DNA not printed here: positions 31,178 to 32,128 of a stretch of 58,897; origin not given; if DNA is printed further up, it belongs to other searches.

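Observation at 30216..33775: Co-oriented cluster: tandem ThyX-like protein, ParB/Srx-like protein and kinase-phosphatase fusion (candidate uncharacterised pyrimidine or nucleic-acid-modification/repair module)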

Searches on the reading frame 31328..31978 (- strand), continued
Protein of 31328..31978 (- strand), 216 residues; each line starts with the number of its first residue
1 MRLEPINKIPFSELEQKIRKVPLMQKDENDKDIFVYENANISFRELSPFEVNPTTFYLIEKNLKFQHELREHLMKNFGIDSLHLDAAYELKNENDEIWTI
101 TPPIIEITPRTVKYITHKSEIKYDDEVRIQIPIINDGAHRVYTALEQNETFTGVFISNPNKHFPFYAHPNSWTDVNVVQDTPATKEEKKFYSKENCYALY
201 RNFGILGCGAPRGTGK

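Call 31: fold_search(model_id=the predicted structure, library=pdb)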
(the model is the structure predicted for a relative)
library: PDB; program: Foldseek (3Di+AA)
matches with E <= 10: 104; with E <= 0.001: 0
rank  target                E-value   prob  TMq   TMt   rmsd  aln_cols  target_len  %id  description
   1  5k5d_C                3.0e-02  0.87  0.24  0.21   9.5       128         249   10  Structure of the C2221 form of Pnob8-like ParB-N domain (released 2016-06-15)
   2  7ol9_B                4.0e-02  0.95  0.26  0.27   5.9       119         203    9  Crystal structure of C-terminally truncated Bacillus subtilis nucleoid occlusion protein (Noc) complexed to the Noc-bi (released 2022-03-09)
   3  3cyi                  6.2e-02  0.95  0.30  0.56   7.2       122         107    7  Crystal Structure of Human Sulfiredoxin (Srx) in Complex with ATP:Mg2+ (released 2008-07-01)
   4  1xw3                  7.1e-02  0.96  0.31  0.57   6.6       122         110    6  Crystal Structure of Human Sulfiredoxin (Srx) (released 2005-05-24)
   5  5k5d_A                8.0e-02  0.82  0.24  0.21   8.9       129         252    8  Structure of the C2221 form of Pnob8-like ParB-N domain (released 2016-06-15)
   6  5x0b                  9.1e-02  0.69  0.26  0.23   7.1       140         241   11  Free serine kinase in complex with AMP (released 2017-04-12)
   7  5x0k                  1.1e-01  0.75  0.26  0.24   7.8       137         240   12  Free serine kinase (E30Q mutant) in complex with AMP (released 2017-04-12)
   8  2hwj_A                1.3e-01  0.82  0.28  0.30   5.6       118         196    7  Crystal structure of protein Atu1540 from Agrobacterium tumefaciens (released 2006-08-29)
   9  6sdk_A                1.5e-01  0.69  0.26  0.28   4.5       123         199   14  Crystal structure of bacterial ParB dimer bound to CDP (released 2019-10-23)
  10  2rii_X                1.6e-01  0.84  0.29  0.55   6.3       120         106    7  Crystal Structure of Human Peroxiredoxin I in complex with Sulfiredoxin (released 2008-01-08)
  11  2hwj_D                1.6e-01  0.66  0.26  0.29   5.2       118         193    7  Crystal structure of protein Atu1540 from Agrobacterium tumefaciens (released 2006-08-29)
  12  5x0g                  1.6e-01  0.66  0.26  0.24   7.3       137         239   12  Free serine kinase (E30A mutant) in complex with ADP (released 2017-04-12)
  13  1xw4                  1.8e-01  0.87  0.31  0.57   6.5       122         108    6  Crystal Structure of Human Sulfiredoxin (Srx) in Complex with ADP (released 2005-05-24)
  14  5k5d_B                2.0e-01  0.66  0.24  0.21   8.5       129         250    8  Structure of the C2221 form of Pnob8-like ParB-N domain (released 2016-06-15)
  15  2hwj_C                2.3e-01  0.60  0.26  0.28   6.7       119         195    8  Crystal structure of protein Atu1540 from Agrobacterium tumefaciens (released 2006-08-29)
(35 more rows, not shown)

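Call 43: search_protein_representatives(alignment_id=A2)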
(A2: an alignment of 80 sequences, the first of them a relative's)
Query: 80 sequences, 216 profile positions. Proteins with E-value up to 0.001 (for the whole library): 654; up to 1e-10: 488; up to 1e-30: 58. The best 150 are listed.
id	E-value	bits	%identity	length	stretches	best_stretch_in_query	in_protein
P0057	3.4e-88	311.1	-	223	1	1-215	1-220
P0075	2.8e-85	301.5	-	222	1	3-214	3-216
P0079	5.0e-84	297.4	-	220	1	3-215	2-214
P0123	4.8e-73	261.5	-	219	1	1-216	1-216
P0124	6.3e-70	251.3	-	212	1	1-216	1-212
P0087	1.4e-68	247.0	-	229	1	2-215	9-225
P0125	2.0e-66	239.9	-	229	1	3-215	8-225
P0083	2.8e-65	236.1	-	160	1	58-215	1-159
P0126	5.1e-64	232.0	-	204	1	25-216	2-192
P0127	2.1e-60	220.2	-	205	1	1-203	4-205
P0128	2.9e-58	213.2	-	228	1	1-213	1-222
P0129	7.5e-57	208.6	-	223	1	1-213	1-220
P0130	1.4e-55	204.5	-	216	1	1-215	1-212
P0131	3.9e-55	203.0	-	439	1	3-214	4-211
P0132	2.7e-54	200.2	-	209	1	1-214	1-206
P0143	5.3e-41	156.8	-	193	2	3-107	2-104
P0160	5.9e-35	137.0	-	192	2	132-214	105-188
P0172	3.3e-31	124.8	-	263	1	3-206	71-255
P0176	2.4e-30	122.0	-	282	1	7-206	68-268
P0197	2.0e-27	112.4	-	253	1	1-213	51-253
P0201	3.8e-27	111.5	-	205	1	1-213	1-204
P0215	7.9e-26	107.2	-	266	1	3-213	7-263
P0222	3.2e-25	105.2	-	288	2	4-109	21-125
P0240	7.0e-24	100.8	-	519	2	3-185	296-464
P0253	2.2e-23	99.2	-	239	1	17-204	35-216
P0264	5.6e-23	97.9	-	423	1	3-190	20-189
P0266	9.1e-23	97.2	-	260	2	4-196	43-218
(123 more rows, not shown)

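Call 45: search_protein_families(library=pfam, proteins=[P0131, P0240, P0264, P0222, P0176, P0215, P0266, P0172, P0197, P0143], max_evalue=0.01)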
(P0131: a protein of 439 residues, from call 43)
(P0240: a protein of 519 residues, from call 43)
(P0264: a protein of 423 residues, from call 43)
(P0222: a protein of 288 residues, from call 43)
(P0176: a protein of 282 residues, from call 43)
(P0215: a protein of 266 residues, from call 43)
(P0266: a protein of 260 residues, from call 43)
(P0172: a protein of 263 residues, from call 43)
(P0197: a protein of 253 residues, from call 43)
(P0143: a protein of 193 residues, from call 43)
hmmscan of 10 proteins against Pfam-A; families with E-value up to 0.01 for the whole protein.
P0131 (439 aa): 3 families
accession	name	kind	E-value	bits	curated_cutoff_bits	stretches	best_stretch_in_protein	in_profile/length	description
PF00702.32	Hydrolase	-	6.1e-08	33.7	26.4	1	228-404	2-184/191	haloacid dehalogenase-like hydrolase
PF24392.2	Parb-CE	-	3.9e-07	30.6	23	1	15-104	2-92/147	ParB CE domain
PF12710.13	HAD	-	0.0006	20.7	27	1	230-402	1-184/189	haloacid dehalogenase-like hydrolase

P0240 (519 aa): 3 families
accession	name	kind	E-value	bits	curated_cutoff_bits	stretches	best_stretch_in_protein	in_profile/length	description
PF24392.2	Parb-CE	-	5.7e-19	69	23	1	306-450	1-140/147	ParB CE domain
PF01966.28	HD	-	2e-08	34.9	22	1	45-137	2-88/116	HD domain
PF24391.1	HD-CE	-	0.005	17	27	1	43-113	7-80/263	HD-CE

P0264 (423 aa): 2 families
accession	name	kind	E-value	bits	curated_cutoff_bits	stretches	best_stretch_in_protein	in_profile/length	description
PF24392.2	Parb-CE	-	2.9e-13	50.5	23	1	33-159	4-127/147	ParB CE domain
PF00293.34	NUDIX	-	1.4e-11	44.9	21.1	1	255-367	6-119/134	NUDIX domain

P0222 (288 aa): 1 family
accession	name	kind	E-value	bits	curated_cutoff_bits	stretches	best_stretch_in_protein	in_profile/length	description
PF24392.2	Parb-CE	-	5.1e-14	52.9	23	1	31-150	2-121/147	ParB CE domain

P0176 (282 aa): 1 family
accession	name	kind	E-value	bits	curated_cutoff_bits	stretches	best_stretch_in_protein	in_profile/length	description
PF24392.2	Parb-CE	-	3.8e-13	50.1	23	1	78-229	5-143/147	ParB CE domain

P0215 (266 aa): 1 family
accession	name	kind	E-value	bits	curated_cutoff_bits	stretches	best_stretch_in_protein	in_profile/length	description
PF24392.2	Parb-CE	-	1.4e-10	41.7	23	2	171-214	97-140/147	ParB CE domain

P0266 (260 aa): 1 family
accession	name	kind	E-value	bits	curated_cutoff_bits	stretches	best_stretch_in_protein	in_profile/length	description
PF24392.2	Parb-CE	-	8.2e-17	62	23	1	52-192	1-140/147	ParB CE domain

P0172 (263 aa): 1 family
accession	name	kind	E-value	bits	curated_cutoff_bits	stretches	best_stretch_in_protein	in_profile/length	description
PF24392.2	Parb-CE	-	5.6e-26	91.7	23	1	84-224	4-146/147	ParB CE domain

P0197 (253 aa): 1 family
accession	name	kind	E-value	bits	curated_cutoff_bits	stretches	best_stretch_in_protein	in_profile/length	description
PF24392.2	Parb-CE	-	4.2e-55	186.2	23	1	64-214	2-146/147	ParB CE domain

P0143 (193 aa): 1 family
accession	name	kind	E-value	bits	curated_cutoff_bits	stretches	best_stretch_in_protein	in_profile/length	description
PF24392.2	Parb-CE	-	2.9e-18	66.7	23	1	15-154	4-146/147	ParB CE domain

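Call 49: list_cluster_members(proteins=[P0197, P0240, P0264, P0131, P0172, P0143, P0123, P0266, P0176, P0222])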
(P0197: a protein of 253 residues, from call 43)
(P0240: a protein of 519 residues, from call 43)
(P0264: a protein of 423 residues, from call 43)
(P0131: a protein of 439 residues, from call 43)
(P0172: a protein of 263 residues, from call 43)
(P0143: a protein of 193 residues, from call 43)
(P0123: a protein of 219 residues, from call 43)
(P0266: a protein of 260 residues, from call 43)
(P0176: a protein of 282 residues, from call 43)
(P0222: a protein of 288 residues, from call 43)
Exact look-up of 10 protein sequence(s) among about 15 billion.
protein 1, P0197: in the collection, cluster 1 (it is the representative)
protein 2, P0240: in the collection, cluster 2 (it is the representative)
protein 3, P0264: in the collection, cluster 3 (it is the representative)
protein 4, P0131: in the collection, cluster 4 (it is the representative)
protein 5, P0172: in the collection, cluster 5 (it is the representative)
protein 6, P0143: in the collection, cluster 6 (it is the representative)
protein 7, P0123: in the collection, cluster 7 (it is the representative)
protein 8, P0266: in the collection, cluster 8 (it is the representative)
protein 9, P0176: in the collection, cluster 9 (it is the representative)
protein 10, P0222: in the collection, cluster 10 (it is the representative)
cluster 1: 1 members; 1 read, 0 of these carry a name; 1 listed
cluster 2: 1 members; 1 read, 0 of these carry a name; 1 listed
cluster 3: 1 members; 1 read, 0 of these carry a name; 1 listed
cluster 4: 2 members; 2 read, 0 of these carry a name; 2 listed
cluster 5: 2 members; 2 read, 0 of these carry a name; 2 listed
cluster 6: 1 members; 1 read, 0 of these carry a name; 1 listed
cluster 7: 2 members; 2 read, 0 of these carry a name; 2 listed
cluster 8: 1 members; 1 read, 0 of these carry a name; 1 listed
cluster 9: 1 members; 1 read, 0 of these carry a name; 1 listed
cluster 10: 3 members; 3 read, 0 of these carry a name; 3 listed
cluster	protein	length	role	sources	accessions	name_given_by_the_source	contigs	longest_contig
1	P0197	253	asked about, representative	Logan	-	-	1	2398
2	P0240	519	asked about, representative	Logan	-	-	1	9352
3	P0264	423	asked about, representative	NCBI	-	-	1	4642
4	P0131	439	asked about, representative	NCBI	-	-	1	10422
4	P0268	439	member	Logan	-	-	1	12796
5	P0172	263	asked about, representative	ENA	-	-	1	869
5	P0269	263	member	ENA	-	-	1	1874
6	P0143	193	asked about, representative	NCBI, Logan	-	-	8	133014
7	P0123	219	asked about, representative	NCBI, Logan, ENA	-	-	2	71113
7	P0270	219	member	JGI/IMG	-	-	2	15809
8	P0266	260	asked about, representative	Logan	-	-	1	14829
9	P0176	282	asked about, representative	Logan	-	-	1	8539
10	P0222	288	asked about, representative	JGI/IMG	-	-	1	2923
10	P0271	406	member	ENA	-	-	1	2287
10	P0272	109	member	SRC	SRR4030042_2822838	-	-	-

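Call 50: find_encoding_contigs(protein=P0143, flank=6000, max_places=4)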
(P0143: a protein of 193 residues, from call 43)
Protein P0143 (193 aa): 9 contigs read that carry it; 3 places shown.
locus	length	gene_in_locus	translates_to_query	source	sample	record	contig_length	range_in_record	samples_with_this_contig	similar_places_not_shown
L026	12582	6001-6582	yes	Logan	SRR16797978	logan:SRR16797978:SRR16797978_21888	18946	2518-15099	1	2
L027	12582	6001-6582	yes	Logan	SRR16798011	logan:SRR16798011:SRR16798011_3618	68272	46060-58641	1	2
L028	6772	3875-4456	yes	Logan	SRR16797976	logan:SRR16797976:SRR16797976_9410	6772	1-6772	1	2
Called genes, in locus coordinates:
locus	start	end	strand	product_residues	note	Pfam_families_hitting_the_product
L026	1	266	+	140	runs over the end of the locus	-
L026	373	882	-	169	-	-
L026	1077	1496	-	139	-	PF16320:Ribosomal_L12_N, PF00542:Ribosomal_L12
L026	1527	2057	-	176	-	PF00466:Ribosomal_L10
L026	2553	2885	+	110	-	-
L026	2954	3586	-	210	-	PF02223:Thymidylate_kin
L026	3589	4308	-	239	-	PF22769:DCD, PF00692:dUTPase (weak)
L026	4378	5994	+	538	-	PF02511:Thy1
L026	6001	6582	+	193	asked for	PF24392:Parb-CE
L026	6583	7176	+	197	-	PF00702:Hydrolase, PF13419:HAD_2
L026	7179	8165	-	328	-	PF00687:Ribosomal_L1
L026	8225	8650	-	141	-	PF03946:Ribosomal_L11_N, PF00298:Ribosomal_L11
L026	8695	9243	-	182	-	PF02357:NusG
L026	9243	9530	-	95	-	PF00584:SecE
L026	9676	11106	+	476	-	PF13506:Glyco_transf_21, PF00535:Glycos_transf_2, PF10111:Glyco_tranf_2_2 (faint), PF13641:Glyco_tranf_2_3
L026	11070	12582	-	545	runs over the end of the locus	PF13426:PAS_9 (weak), PF00512:HisKA, PF02518:HATPase_c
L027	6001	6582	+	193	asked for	PF24392:Parb-CE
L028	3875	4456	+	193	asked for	PF24392:Parb-CE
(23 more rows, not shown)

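Call 51: find_encoding_contigs(protein=P0240, flank=6000, max_places=2)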
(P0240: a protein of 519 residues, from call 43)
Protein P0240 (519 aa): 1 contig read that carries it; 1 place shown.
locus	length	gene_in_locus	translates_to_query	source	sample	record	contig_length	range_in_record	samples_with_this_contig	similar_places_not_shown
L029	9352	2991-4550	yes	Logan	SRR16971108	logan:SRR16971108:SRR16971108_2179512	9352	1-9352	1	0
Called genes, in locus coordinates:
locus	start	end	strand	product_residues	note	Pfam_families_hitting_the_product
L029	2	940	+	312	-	?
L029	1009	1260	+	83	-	PF02223:Thymidylate_kin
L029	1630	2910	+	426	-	-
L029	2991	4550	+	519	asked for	PF01966:HD, PF24392:Parb-CE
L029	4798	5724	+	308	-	PF02086:MethyltransfD12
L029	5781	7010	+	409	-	PF01966:HD, PF02223:Thymidylate_kin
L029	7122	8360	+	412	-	PF05598:DUF772, PF00293:NUDIX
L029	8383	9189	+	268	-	-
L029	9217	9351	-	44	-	?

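Call 54: find_encoding_contigs(protein=P0264, flank=6000, max_places=2)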
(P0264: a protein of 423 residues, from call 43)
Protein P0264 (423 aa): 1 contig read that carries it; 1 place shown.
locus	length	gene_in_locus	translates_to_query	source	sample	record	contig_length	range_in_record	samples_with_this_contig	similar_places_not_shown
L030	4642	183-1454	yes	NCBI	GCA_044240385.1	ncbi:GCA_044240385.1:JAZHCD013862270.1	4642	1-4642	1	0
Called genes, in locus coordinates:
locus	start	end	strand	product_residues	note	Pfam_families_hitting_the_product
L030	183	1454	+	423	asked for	PF24392:Parb-CE, PF00293:NUDIX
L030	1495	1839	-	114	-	PF00453:Ribosomal_L20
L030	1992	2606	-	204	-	PF05198:IF3_N, PF00707:IF3_C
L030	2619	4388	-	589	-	PF07973:tRNA_SAD, PF00587:tRNA-synt_2b, PF03129:HGTP_anticodon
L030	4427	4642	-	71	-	?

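Call 55: find_encoding_contigs(protein=P0131, flank=6000, max_places=2)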
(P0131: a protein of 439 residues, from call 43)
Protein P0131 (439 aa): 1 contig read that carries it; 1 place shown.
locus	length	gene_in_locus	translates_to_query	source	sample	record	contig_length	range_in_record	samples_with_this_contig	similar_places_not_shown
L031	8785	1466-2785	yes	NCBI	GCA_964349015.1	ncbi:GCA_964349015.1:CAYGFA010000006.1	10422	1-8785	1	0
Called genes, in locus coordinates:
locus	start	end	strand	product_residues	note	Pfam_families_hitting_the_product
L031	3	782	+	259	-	?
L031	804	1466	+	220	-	PF24392:Parb-CE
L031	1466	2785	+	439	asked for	PF24392:Parb-CE (weak), PF00702:Hydrolase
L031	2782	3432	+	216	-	PF02223:Thymidylate_kin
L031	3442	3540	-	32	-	-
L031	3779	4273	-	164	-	-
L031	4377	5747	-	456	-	PF07690:MFS_1, PF12832:MFS_1_like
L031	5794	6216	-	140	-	-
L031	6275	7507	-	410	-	PF01882:DUF58 (weak), PF00092:VWA, PF13519:VWA_2, PF13768:VWA_3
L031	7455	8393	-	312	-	PF20030:bpMoxR, PF00158:Sigma54_activat, PF01078:Mg_chelatase, PF00004:AAA, PF07724:AAA_2, PF07726:AAA_3, PF07728:AAA_5, PF17863:AAA_lid_2, +4 more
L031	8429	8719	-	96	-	-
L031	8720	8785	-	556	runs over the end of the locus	PF03109:ABC1, PF01163:RIO1 (faint), PF00069:Pkinase (weak), PF27536:UbiB_helical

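Call 58: find_encoding_contigs(protein=P0001, flank=10000, max_places=2)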
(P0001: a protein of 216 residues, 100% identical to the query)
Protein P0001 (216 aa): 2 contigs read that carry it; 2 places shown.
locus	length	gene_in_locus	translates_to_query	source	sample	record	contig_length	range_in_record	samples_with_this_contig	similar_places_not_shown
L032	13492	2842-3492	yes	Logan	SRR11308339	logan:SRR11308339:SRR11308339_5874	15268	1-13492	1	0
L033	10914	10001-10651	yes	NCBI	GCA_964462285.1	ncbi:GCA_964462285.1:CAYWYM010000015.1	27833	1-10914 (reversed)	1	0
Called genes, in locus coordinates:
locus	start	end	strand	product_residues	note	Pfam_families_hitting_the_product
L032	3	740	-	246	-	?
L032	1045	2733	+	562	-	PF02511:Thy1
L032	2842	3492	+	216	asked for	PF24392:Parb-CE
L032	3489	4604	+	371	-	PF02223:Thymidylate_kin, PF00702:Hydrolase, PF13242:Hydrolase_like, PF13419:HAD_2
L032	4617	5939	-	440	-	PF00753:Lactamase_B, PF12706:Lactamase_B_2, PF22505:RNase_J_b_CASP, PF07521:RMMBL (weak)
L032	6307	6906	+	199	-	PF01966:HD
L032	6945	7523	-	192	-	-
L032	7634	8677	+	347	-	PF01612:DNA_pol_A_exo1, PF00570:HRDC (weak)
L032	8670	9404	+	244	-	PF03819:MazG, PF00156:Pribosyltran (faint)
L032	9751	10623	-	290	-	PF04014:MazE_antitoxin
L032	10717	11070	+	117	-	-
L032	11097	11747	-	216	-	PF00702:Hydrolase, PF12710:HAD, PF13419:HAD_2, PF08282:Hydrolase_3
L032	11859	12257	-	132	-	-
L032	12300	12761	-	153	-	-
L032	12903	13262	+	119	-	-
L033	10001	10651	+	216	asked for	PF24392:Parb-CE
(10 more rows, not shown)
